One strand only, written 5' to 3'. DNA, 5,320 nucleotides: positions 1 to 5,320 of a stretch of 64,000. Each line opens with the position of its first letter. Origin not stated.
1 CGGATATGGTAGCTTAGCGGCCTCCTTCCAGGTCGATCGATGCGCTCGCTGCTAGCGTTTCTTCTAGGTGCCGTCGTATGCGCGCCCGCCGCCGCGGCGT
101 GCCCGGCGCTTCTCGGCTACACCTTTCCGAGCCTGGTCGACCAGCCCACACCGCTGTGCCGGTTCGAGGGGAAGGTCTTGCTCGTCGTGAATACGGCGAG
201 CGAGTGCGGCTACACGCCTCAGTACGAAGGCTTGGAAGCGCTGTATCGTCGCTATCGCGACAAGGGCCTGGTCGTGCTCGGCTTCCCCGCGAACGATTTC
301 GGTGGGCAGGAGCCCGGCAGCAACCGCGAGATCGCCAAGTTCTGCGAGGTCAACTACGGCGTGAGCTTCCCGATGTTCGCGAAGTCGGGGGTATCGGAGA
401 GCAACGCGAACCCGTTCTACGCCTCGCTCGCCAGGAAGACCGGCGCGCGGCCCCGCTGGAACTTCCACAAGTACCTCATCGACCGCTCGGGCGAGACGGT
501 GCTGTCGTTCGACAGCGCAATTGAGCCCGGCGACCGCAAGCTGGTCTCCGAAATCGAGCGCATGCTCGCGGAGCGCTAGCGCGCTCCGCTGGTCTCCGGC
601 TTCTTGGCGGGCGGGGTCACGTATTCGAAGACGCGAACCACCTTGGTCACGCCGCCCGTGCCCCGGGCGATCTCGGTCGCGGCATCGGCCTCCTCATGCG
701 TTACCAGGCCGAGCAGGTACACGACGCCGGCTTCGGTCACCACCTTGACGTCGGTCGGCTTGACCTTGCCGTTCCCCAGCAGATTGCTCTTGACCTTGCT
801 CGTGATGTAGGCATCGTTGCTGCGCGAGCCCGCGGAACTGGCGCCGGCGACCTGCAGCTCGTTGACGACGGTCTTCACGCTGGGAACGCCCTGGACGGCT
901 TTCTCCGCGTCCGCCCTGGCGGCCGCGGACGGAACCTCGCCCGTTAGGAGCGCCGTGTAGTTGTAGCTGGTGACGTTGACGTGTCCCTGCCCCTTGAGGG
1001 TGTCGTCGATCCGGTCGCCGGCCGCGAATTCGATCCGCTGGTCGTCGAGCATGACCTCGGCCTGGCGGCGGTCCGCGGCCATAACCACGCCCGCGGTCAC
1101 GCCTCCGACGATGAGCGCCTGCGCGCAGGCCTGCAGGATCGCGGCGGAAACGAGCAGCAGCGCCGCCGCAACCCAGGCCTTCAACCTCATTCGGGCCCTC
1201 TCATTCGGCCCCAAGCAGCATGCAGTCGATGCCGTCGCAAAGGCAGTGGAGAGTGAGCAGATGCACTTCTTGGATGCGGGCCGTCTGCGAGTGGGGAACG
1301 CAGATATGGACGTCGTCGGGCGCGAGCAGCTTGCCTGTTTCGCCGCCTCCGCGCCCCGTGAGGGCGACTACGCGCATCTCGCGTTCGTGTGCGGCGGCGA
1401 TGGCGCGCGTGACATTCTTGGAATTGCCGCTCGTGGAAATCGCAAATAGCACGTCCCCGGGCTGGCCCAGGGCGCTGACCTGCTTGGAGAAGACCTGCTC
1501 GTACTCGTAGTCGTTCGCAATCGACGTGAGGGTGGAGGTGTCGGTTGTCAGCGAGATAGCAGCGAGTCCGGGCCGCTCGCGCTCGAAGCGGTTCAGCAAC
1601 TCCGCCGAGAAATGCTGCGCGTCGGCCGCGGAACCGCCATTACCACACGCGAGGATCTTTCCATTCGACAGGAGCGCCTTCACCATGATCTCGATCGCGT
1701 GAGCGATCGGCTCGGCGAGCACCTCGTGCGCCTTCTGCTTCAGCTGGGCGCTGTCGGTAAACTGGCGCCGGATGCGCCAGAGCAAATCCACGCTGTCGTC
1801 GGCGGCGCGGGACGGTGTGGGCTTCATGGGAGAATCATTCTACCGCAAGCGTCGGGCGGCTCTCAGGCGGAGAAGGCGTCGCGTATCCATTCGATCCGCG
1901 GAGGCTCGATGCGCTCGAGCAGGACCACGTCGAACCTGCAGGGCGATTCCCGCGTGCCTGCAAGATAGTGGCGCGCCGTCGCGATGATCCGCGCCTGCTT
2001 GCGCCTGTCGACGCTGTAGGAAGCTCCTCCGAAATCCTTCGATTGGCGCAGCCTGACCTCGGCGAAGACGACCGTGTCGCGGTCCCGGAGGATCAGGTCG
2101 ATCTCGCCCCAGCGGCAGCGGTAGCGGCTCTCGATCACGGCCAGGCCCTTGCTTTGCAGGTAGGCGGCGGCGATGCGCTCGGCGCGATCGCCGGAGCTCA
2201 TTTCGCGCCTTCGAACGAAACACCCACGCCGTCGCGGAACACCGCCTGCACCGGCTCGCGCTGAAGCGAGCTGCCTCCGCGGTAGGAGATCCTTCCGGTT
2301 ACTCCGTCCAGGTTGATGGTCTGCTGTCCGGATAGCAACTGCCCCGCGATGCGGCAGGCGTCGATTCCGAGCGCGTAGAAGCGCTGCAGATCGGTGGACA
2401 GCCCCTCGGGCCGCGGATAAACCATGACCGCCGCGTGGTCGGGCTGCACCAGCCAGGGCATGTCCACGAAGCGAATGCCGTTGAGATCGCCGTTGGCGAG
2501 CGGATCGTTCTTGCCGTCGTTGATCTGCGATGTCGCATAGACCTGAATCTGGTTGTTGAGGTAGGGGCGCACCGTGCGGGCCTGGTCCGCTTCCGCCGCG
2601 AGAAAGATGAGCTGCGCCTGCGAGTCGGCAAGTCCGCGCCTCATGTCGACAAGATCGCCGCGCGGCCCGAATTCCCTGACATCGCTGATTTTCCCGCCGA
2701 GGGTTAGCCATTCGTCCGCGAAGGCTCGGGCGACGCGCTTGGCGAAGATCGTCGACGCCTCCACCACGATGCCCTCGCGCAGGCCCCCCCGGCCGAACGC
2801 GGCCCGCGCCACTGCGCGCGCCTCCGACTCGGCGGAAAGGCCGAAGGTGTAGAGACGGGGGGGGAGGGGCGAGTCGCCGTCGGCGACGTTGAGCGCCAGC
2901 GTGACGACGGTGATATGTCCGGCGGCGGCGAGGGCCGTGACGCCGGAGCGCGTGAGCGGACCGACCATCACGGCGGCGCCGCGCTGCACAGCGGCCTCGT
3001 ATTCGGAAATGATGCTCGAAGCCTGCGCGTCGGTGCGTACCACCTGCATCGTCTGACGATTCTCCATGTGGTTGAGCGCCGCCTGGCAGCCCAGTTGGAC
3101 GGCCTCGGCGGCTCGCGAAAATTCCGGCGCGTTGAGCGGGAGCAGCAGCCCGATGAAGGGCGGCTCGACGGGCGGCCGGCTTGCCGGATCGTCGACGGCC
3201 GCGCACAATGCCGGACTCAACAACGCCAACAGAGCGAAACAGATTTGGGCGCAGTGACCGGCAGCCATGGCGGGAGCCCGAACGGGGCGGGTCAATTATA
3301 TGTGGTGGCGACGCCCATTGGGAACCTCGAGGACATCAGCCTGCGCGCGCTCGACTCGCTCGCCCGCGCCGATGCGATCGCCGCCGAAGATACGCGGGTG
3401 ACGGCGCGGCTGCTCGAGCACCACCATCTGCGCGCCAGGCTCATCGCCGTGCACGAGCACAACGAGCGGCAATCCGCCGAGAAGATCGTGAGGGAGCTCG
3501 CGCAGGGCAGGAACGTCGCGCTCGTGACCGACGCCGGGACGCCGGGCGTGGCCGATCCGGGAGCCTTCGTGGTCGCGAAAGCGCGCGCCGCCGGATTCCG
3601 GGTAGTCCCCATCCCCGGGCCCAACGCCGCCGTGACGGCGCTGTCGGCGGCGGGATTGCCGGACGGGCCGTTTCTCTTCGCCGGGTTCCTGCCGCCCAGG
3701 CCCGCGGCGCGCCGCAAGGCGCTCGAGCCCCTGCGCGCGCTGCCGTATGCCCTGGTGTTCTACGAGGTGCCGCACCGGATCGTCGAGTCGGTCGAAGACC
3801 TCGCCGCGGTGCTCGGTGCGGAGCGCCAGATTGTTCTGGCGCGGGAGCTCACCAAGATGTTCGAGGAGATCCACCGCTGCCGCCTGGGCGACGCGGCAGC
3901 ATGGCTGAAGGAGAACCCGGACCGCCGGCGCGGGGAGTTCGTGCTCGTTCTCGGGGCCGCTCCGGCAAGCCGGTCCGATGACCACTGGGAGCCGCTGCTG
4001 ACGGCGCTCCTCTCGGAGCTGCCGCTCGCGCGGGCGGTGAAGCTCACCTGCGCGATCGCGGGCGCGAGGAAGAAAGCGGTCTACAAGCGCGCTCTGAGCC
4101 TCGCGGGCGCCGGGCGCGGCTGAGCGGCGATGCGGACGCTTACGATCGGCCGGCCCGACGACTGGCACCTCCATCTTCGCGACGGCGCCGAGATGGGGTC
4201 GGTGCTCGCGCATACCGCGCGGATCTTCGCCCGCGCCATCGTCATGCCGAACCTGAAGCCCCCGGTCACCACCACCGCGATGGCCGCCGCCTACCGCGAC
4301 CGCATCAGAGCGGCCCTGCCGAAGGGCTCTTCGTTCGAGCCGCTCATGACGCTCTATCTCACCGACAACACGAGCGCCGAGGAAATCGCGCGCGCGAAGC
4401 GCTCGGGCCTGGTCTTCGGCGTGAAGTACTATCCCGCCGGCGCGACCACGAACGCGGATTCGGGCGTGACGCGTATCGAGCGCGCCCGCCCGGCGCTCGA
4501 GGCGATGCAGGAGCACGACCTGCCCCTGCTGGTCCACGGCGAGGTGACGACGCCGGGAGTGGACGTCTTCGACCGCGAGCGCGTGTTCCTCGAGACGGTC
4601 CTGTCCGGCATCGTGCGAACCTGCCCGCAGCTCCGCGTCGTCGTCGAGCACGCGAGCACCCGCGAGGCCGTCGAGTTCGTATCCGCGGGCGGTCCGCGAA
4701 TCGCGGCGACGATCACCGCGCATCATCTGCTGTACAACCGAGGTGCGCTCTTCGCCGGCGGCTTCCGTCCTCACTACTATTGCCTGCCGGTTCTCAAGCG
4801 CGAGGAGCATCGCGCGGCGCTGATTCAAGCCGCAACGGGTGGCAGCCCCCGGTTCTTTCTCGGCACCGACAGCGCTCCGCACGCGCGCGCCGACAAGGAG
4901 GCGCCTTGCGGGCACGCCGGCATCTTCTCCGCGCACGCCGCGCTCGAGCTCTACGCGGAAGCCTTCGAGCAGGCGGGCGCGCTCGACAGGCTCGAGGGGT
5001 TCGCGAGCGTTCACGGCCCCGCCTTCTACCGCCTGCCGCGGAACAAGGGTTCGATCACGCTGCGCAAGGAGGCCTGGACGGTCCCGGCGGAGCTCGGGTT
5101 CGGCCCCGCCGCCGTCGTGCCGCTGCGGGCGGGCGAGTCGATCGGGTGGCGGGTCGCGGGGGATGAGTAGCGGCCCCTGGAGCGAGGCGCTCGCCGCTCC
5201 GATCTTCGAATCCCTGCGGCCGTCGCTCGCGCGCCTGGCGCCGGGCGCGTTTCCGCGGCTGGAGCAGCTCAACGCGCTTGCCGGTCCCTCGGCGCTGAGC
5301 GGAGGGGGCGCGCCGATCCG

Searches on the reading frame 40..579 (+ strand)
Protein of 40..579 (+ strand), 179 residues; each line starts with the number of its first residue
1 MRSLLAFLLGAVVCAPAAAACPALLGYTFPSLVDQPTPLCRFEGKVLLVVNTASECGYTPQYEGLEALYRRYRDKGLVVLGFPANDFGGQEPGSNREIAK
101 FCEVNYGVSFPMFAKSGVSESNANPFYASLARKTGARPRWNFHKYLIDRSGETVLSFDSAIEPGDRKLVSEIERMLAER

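Call 49: search_protein_families(library=pfam, proteins=[window:40-579:+])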
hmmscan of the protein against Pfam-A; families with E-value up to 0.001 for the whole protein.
window:40-579:+ (179 aa): 1 family
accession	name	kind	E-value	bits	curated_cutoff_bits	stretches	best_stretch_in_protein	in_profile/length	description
PF00255.25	GSHPx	-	5.7e-33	113.2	27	1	34-130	11-107/108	Glutathione peroxidase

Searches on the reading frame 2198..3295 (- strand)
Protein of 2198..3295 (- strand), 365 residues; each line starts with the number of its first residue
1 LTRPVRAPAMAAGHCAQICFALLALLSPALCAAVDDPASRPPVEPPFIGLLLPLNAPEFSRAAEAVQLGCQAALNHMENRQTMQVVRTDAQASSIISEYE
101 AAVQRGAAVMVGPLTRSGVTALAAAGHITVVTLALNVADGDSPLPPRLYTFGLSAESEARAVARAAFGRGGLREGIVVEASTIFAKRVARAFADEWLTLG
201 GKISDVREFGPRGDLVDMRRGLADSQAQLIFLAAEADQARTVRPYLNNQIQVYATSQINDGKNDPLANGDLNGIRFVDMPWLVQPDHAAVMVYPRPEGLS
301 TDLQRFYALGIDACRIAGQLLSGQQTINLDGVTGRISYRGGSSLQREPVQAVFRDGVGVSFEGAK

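Call 49: search_protein_families(library=pfam, proteins=[window:2198-3295:-])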
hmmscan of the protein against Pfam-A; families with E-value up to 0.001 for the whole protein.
window:2198-3295:- (365 aa): 2 families
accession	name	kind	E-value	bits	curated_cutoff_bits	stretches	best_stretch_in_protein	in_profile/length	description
PF04348.19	LppC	-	3.5e-43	148.5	28.8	1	47-356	220-563/563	LppC putative lipoprotein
PF13458.12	Peripla_BP_6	-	4.2e-05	23.8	31.7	1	48-238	4-202/343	Periplasmic binding protein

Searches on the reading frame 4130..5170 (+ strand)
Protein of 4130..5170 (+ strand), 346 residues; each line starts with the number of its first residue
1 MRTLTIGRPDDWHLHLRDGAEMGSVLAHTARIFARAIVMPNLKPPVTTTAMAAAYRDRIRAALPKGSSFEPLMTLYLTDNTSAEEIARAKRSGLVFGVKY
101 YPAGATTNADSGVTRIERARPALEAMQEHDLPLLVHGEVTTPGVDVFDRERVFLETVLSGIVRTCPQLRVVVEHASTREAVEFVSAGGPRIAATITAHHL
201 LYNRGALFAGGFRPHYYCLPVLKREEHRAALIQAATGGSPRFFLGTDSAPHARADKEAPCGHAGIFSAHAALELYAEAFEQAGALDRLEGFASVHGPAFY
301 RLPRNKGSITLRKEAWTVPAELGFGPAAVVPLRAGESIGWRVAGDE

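Call 49: search_protein_families(library=pfam, proteins=[window:4130-5170:+])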
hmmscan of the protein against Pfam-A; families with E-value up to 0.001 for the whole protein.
window:4130-5170:+ (346 aa): 2 families
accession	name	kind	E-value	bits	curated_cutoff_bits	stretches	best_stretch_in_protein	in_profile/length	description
PF01979.26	Amidohydro_1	-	1.2e-15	58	25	1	11-320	8-318/345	Amidohydrolase family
PF04909.20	Amidohydro_2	-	1.3e-06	28.9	26.4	1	78-176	90-180/289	Amidohydrolase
